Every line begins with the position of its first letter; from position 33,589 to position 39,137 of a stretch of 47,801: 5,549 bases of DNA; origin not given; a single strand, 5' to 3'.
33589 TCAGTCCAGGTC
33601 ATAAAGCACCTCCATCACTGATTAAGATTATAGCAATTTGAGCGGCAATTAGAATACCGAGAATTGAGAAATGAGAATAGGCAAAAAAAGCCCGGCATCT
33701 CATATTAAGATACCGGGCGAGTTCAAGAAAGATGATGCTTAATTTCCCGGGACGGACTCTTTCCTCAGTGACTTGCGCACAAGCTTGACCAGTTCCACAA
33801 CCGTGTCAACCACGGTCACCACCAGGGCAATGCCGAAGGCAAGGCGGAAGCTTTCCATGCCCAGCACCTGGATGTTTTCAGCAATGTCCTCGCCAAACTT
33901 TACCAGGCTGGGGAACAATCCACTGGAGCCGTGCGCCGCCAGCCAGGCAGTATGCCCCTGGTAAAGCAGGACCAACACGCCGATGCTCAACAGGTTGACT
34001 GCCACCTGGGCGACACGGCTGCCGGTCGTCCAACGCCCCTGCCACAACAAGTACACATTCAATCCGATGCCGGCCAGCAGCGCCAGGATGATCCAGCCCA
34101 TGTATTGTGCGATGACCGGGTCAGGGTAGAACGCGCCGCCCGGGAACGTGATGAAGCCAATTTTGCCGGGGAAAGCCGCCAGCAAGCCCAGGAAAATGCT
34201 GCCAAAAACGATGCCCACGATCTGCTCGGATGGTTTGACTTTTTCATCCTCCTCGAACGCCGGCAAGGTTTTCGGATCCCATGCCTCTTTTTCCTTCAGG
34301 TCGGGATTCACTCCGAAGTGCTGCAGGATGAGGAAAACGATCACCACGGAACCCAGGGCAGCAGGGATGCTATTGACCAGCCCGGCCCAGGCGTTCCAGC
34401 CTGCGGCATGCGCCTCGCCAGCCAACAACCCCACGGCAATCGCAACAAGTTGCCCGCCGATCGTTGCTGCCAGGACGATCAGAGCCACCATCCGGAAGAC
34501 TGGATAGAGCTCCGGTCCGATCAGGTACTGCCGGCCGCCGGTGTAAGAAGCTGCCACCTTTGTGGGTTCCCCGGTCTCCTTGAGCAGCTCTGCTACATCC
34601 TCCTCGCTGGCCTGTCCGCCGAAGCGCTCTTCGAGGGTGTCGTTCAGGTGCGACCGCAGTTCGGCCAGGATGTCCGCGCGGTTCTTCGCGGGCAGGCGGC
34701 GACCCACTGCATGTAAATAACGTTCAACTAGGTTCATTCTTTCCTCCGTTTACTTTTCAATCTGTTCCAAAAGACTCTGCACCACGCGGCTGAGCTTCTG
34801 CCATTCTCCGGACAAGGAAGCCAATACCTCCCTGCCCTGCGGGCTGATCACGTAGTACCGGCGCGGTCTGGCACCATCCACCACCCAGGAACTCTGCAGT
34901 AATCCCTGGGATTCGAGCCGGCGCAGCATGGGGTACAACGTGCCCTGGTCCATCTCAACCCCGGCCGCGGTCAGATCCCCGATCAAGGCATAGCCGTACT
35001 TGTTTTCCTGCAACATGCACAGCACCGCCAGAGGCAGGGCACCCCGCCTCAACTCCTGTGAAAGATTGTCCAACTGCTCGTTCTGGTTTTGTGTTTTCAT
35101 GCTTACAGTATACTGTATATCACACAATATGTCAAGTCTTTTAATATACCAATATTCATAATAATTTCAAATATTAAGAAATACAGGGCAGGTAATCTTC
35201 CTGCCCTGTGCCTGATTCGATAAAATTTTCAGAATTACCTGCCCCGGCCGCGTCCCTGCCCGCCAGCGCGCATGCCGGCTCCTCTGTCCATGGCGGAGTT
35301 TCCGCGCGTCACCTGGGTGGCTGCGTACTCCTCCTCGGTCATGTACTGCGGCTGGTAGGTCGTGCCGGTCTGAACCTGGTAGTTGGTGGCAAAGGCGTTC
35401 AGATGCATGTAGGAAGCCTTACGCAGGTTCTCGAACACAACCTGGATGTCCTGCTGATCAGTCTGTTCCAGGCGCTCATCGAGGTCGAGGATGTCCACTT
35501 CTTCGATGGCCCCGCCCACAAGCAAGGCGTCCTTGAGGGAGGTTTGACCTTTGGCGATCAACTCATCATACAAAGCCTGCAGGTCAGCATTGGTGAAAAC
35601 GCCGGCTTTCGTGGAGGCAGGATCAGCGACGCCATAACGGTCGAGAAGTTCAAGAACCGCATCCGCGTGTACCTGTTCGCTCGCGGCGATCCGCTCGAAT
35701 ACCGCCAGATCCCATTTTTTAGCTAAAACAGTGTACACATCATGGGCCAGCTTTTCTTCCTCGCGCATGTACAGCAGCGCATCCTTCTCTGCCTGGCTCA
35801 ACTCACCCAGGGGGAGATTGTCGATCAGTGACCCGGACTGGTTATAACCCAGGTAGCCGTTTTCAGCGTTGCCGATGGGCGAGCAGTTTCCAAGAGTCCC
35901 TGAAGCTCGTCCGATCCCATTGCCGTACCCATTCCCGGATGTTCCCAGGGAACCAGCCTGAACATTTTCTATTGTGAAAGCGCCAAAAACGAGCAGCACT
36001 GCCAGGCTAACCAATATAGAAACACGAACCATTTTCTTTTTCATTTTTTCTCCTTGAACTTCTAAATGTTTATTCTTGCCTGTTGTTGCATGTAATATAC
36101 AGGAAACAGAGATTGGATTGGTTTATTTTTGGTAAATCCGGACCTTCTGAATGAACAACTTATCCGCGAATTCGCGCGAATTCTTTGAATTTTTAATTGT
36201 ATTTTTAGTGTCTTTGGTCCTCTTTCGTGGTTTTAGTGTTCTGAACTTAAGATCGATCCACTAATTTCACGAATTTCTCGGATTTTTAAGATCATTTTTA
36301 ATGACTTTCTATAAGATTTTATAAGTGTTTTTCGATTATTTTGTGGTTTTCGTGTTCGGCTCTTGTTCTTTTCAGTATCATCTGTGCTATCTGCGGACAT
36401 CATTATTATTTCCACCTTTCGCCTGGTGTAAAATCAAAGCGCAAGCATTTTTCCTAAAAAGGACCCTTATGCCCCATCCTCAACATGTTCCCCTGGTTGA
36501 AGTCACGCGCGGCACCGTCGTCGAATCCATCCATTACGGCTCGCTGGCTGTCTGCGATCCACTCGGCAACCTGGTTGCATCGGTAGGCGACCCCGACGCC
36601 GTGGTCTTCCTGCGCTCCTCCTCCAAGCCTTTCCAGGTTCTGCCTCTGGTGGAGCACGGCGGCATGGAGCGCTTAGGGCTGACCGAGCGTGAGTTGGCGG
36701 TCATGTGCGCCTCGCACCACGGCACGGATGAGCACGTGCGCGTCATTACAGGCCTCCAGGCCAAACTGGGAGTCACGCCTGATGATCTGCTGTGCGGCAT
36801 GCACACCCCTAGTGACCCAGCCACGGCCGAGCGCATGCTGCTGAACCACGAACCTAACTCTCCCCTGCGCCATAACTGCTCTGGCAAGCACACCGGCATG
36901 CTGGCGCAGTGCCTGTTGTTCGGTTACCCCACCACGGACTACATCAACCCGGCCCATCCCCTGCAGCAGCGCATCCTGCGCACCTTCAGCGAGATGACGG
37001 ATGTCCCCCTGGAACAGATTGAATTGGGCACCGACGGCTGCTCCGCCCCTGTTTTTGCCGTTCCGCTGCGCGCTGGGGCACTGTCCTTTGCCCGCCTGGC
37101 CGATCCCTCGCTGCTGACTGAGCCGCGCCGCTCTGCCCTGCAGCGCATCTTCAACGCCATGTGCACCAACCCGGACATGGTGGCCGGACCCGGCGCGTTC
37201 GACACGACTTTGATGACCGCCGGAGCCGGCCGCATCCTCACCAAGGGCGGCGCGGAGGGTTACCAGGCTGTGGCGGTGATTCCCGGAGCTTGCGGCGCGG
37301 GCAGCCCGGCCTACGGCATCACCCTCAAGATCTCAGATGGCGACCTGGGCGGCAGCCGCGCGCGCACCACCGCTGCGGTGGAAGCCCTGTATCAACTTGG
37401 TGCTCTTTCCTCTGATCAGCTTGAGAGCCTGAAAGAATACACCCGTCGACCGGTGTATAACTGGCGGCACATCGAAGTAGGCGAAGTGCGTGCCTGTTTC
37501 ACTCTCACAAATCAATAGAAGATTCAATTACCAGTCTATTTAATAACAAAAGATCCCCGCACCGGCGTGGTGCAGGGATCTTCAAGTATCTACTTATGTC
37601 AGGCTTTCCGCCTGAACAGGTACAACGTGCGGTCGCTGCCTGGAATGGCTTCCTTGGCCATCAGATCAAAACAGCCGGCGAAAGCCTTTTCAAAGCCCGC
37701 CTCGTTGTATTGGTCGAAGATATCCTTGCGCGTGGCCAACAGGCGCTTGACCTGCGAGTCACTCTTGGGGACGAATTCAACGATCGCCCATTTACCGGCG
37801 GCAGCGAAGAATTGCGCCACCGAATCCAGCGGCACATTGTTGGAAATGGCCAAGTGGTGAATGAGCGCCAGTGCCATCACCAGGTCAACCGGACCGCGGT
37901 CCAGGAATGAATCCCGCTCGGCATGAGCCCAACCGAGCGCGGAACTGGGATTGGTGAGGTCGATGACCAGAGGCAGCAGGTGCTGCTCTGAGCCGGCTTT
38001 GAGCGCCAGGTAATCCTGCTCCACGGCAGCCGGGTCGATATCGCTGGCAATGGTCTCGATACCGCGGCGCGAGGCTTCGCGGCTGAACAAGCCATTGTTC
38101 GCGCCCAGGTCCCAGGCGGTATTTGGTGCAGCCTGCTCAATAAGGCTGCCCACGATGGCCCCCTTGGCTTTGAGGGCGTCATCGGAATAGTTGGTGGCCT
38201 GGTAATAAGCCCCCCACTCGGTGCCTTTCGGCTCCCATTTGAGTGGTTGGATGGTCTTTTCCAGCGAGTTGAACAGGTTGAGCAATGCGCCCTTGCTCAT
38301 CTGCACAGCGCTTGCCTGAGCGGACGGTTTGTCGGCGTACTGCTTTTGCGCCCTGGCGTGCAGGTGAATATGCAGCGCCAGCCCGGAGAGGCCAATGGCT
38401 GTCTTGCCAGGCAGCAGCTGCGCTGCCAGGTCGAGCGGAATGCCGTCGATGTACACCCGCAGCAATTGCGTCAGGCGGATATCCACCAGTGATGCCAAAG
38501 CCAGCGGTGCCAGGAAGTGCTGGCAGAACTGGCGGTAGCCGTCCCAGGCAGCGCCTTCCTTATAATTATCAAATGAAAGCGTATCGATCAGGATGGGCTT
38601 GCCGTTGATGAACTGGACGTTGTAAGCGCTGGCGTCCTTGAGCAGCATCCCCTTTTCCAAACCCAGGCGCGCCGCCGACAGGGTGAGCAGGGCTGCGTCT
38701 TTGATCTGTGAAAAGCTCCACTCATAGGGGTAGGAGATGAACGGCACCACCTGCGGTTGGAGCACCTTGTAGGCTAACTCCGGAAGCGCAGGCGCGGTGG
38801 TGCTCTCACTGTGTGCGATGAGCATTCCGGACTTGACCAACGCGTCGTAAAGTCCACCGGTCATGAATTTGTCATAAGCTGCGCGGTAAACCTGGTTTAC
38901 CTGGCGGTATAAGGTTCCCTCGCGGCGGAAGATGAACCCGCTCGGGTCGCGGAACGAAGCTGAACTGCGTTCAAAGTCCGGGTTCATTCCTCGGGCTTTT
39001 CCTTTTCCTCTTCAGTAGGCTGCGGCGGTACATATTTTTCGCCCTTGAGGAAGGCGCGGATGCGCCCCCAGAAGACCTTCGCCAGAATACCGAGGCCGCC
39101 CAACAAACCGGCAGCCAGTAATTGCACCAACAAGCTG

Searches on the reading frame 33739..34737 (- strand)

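Call 21: search_protein_families(library=pfam, proteins=[window:33739-34737:-], max_evalue=0.01)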
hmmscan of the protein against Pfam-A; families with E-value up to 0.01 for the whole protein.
window:33739-34737:- (332 aa): 1 family
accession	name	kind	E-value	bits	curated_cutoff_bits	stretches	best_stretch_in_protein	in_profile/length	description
PF22564.2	HAAS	-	1.2e-08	35.6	27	1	7-63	2-54/55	HAAS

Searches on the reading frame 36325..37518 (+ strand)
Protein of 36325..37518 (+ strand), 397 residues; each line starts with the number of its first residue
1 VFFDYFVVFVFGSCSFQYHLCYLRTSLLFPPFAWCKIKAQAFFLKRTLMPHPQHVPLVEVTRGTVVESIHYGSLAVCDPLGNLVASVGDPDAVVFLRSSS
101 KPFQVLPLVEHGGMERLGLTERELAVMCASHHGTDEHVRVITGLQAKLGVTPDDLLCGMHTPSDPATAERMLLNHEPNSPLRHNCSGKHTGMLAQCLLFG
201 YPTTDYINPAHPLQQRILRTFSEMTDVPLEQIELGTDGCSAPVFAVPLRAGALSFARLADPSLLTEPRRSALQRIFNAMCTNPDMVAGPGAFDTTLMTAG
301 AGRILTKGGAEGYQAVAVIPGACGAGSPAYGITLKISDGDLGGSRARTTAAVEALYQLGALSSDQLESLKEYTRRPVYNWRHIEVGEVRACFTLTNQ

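Call 21: search_protein_families(library=pfam, proteins=[window:36325-37518:+], max_evalue=0.01)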
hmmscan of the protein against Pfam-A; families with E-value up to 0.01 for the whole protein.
window:36325-37518:+ (397 aa): 1 family
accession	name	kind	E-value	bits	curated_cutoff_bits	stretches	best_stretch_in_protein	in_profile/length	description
PF06089.17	Asparaginase_II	-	1.4e-113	379.6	25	1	58-389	1-321/322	L-asparaginase II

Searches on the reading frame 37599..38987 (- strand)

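Call 21: search_protein_families(library=pfam, proteins=[window:37599-38987:-], max_evalue=0.01)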
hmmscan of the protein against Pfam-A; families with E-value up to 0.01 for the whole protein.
window:37599-38987:- (462 aa): 1 family
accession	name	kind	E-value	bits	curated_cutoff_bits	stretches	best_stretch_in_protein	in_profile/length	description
PF08242.18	Methyltransf_12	-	0.0016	19.5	30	1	293-383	2-79/98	Methyltransferase domain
